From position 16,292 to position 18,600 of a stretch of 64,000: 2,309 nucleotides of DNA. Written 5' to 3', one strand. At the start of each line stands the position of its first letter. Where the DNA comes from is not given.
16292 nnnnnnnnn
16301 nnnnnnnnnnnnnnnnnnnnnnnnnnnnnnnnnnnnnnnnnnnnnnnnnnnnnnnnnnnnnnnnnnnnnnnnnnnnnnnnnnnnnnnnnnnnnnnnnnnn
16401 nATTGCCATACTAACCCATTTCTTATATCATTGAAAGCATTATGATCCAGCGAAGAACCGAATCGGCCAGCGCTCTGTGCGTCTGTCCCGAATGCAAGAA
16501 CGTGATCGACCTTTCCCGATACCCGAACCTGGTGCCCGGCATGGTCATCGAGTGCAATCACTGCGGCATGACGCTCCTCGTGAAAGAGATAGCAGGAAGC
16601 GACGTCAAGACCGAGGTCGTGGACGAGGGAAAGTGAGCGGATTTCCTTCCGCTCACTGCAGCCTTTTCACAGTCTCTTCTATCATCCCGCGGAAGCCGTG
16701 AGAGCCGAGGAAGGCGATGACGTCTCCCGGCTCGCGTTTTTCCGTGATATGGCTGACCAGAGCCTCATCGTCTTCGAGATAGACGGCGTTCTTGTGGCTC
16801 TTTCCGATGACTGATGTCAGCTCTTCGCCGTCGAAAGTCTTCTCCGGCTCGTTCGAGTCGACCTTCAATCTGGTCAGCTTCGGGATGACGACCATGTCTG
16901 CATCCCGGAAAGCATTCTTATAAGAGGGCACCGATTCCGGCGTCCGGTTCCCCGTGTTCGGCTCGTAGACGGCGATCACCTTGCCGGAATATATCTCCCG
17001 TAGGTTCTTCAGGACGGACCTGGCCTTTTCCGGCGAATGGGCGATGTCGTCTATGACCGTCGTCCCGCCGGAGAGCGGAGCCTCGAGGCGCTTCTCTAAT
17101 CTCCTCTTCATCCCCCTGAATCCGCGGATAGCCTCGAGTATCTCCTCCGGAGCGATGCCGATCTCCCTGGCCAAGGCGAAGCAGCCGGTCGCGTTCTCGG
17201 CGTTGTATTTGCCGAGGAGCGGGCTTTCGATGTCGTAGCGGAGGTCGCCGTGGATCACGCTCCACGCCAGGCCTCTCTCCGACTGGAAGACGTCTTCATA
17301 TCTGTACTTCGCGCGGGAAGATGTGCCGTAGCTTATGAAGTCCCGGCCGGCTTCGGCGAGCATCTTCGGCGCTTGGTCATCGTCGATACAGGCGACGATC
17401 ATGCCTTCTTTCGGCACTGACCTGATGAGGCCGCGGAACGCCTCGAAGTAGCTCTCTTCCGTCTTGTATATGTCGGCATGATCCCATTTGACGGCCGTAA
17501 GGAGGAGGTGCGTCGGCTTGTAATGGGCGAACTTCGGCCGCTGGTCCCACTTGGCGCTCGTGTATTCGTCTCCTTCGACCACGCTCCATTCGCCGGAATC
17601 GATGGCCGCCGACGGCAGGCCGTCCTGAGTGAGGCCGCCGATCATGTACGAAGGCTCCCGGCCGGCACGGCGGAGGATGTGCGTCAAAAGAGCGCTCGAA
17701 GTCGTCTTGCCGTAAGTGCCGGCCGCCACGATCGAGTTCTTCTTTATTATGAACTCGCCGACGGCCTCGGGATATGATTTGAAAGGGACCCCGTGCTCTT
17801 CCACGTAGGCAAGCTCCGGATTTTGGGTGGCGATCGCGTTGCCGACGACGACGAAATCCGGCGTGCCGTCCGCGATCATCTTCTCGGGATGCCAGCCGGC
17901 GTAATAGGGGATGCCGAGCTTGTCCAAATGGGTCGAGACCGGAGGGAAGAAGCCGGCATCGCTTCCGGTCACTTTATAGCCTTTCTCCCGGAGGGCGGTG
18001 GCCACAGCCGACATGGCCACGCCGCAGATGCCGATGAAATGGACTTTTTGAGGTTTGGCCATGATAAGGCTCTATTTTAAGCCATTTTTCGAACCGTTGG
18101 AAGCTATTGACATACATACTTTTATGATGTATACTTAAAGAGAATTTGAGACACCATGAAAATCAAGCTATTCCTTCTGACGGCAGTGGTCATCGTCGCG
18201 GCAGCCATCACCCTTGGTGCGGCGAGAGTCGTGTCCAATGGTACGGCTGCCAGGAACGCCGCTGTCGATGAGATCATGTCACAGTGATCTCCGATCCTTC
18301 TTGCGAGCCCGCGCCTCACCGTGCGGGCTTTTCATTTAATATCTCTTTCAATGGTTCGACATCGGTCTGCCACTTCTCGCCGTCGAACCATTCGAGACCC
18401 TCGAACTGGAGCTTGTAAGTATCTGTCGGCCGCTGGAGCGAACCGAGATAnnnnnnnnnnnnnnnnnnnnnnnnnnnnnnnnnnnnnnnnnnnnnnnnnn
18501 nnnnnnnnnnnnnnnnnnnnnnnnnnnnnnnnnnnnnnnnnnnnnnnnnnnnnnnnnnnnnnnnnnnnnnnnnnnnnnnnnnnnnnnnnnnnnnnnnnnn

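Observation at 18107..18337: Autonomous mini-cistron: consensus promoter, 43-codon hydrophobic-peptide ORF, intrinsic terminator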

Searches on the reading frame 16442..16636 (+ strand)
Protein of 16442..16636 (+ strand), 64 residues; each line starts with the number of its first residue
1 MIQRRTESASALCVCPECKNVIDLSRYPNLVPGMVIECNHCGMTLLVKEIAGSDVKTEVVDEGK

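Call 9: search_protein_families(library=pfam, proteins=[window:16442-16636:+], max_evalue=0.01)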
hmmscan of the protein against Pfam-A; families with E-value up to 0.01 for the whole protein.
window:16442-16636:+ (64 aa): 3 families
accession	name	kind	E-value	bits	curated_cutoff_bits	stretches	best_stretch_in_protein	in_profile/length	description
PF21344.3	Zn_ribbon_LysW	-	7.6e-05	22.7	27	1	15-48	3-34/46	Alpha-aminoadipate carrier protein LysW-like, globular domain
PF23455.1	DUF7129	-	0.0026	17.9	30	0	4-19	19-34/45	Domain of unknown function (DUF7129)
PF09788.14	Tmemb_55A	-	0.0053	16.4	30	1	6-51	114-166/248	Transmembrane protein 55A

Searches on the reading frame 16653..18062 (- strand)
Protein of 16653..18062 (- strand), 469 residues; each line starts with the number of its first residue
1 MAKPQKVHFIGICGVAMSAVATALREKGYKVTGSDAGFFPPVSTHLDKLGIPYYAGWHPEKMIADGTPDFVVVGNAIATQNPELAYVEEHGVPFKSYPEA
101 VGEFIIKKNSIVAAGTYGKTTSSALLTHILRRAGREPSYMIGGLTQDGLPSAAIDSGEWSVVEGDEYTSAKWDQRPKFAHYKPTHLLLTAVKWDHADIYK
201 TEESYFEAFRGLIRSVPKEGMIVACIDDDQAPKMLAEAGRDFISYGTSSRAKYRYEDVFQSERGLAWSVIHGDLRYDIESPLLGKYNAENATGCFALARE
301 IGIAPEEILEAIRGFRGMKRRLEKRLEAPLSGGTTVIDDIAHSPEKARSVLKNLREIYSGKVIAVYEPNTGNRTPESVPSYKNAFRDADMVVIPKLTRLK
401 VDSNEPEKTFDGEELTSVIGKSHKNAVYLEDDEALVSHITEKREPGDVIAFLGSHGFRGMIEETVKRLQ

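Call 9: search_protein_families(library=pfam, proteins=[window:16653-18062:-], max_evalue=0.01)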
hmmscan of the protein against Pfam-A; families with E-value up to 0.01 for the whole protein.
window:16653-18062:- (469 aa): 3 families
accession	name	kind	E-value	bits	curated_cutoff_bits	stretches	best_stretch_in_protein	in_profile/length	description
PF08245.18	Mur_ligase_M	-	5.6e-22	79.1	24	1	114-298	2-200/200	Mur ligase middle domain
PF01225.30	Mur_ligase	-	9.8e-20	71.2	21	1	6-105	1-91/95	Mur ligase family, catalytic domain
PF02875.26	Mur_ligase_C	-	9.4e-14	52.8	28.4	1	321-455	2-127/127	Mur ligase, glutamate ligase domain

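Call 11: find_related_loci(query=window:16653-18062:-, collection=genome_contigs, flank=5000)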
Query window:16653-18062:- (469 aa) in genome_contigs; peptide patterns used: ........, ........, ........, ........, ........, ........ (x = any residue, [..] = any of these).
78 stretches matched a pattern; 37 encode a relative of the query (tblastn E <= 1e-3); 37 distinct loci.
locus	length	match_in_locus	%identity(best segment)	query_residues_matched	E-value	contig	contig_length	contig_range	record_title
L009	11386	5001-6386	73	1-468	0e+0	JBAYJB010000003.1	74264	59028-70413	MAG: Candidatus Paceibacterota bacterium isolate SO_2016_GW1_45 scaffold00783_OW334_2016, whole genome shotgun sequence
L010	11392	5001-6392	68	5-468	0e+0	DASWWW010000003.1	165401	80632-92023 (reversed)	MAG TPA_asm: Candidatus Paceibacterota bacterium isolate SMAG_U3666 k141_743313, whole genome shotgun sequence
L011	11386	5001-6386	68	3-468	0e+0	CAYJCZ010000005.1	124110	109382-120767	MAG TPA_asm: uncultured Candidatus Saccharibacteria bacterium isolate ERP123247_co1_110 genome assembly, contig: NODE_62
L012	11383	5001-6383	67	5-468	0e+0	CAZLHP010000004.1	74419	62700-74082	MAG TPA_asm: uncultured Candidatus Saccharibacteria bacterium isolate SRP286056_co1_109 genome assembly, contig: NODE_29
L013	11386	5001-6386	67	3-468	0e+0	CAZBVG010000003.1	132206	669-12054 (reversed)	MAG TPA_asm: uncultured Candidatus Saccharibacteria bacterium isolate SRP133034_co1_261 genome assembly, contig: NODE_39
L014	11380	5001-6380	66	1-464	0e+0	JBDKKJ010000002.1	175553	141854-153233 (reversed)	MAG: Candidatus Parcubacteria bacterium isolate gunnisonriver_2019_sw_WHONDRS-S19S_0062_B_bin.4 scaffold_144057, whole g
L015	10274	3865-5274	63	3-468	0e+0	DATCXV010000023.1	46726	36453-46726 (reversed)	MAG TPA_asm: Candidatus Paceibacterota bacterium isolate SMAG_U7448 k141_582174, whole genome shotgun sequence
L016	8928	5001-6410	63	5-468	0e+0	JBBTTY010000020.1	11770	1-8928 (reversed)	MAG: Patescibacteria group bacterium isolate H51-bin043_1 H51_bin043_1_000000000020, whole genome shotgun sequence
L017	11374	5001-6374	55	5-466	4e-176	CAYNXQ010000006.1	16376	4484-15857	MAG TPA_asm: uncultured Gammaproteobacteria bacterium isolate SRP193066_co2_32 genome assembly, contig: NODE_1861_length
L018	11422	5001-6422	55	4-468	4e-174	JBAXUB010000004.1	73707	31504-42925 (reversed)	MAG: Candidatus Taylorbacteria bacterium isolate ELA650 MAG650_4, whole genome shotgun sequence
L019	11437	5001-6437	52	1-468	9e-173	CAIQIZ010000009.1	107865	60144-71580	uncultured bacterium isolate AM-2014_bin-3837 genome assembly, contig: bin-3837:09/31, whole genome shotgun sequence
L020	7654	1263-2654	54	4-469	3e-170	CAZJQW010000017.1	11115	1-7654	MAG TPA_asm: uncultured Candidatus Saccharibacteria bacterium isolate SRP263991_co7_1 genome assembly, contig: NODE_1173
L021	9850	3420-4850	52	1-468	6e-169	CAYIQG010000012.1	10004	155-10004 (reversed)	MAG TPA_asm: uncultured Candidatus Saccharibacteria bacterium isolate ERP119705_co3_300 genome assembly, contig: NODE_82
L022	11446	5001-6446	53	1-468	5e-168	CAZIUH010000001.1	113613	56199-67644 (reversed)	MAG TPA_asm: uncultured Candidatus Saccharibacteria bacterium isolate SRP178699_co1_126 genome assembly, contig: NODE_92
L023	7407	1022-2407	52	5-465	1e-167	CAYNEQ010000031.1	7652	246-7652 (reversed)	MAG TPA_asm: uncultured Gammaproteobacteria bacterium isolate SRP135725_co3_214 genome assembly, contig: NODE_12595_leng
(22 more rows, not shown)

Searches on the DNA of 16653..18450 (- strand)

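Call 5: search_rna_families(source=window, start=17950, end=18450, threshold=evalue, max_evalue=10)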
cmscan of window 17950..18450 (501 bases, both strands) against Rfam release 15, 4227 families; matches with E-value up to 10: 7.
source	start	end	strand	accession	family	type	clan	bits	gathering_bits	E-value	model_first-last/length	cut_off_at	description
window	18286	18336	+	RF02278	Betaproteobacteria_toxic_sRNA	Gene; sRNA;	-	22.1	50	0.038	1-64/64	no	Betaproteobacteria toxic small RNA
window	18209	18336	+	RF00513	Trp_leader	Cis-reg; leader;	-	15.5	41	2.3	1-100/100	no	Tryptophan operon leader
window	18306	18329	+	RF00506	Thr_leader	Cis-reg; leader;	-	15.1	55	3.5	86-110/118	no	Threonine operon leader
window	18246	18337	+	RF02869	ncS025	Gene; sRNA;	-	14.3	46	5.9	1-85/85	no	Burkholderia sRNA 25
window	18154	18219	-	RF01516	v-snoRNA-1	Gene; snRNA; snoRNA; CD-box;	-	12.2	75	8.2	1-65/65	no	Human herpesvirus 1 small nucleolar RNA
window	18271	18344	+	RF00519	suhB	Gene; sRNA;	CL00108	12.1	41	9.8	1-77/77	no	Makes More Granules Regulator RNA (mmgR)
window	18393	18450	+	RF02133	HOXB13-AS1_2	Gene; lncRNA;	-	11.1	40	5.3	1-62/81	3'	HOXB13 antisense RNA 1 conserved region 2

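Call 57: search_rna_families(source=L009, start=4300, end=5050, threshold=evalue, max_evalue=1)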
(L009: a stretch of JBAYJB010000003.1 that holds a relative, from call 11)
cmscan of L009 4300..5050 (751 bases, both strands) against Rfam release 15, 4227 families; matches with E-value up to 1: 0.
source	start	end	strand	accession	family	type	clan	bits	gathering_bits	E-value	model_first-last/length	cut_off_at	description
